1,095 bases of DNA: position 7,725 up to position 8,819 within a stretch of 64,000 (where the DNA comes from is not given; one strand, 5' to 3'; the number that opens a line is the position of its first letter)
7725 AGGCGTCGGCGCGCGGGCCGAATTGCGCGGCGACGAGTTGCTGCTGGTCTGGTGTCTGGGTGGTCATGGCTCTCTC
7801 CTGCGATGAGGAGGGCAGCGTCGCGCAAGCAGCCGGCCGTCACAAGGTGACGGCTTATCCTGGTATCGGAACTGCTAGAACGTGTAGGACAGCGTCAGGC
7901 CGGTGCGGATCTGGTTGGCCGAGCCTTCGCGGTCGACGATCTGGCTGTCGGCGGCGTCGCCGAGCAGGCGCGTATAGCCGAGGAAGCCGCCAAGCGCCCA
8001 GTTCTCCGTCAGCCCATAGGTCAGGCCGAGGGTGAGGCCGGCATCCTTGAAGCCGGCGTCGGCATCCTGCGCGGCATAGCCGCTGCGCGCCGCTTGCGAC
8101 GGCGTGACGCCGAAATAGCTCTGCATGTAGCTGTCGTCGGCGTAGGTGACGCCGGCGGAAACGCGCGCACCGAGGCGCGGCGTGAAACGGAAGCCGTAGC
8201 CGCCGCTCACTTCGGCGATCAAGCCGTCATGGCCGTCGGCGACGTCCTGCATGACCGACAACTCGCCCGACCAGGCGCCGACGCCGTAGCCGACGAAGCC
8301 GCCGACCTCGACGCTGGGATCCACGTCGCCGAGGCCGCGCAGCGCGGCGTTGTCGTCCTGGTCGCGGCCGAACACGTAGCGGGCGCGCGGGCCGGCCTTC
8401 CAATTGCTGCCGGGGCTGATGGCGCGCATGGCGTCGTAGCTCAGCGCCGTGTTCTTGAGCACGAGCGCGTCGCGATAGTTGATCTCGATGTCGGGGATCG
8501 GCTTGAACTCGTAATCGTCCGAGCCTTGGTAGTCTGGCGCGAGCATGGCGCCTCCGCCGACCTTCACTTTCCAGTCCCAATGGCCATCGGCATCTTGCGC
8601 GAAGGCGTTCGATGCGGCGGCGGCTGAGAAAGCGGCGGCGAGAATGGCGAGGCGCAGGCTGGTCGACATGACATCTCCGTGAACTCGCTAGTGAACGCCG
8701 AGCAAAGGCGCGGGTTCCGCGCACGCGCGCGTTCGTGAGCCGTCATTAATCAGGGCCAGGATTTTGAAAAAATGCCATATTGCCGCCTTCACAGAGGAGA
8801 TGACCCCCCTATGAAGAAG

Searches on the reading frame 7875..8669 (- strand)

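Call 84: search_protein_families(library=pfam, proteins=[window:7875-8669:-])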
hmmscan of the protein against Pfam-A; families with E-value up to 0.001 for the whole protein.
window:7875-8669:- (264 aa): 2 families
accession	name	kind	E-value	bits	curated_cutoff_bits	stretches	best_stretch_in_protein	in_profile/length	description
PF06629.18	MipA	-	4.1e-51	174.7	24.2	1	37-264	1-221/221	MltA-interacting protein MipA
PF13505.12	OMP_b-brl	-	0.00054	20.6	28.7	0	115-245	39-158/175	Outer membrane protein beta-barrel domain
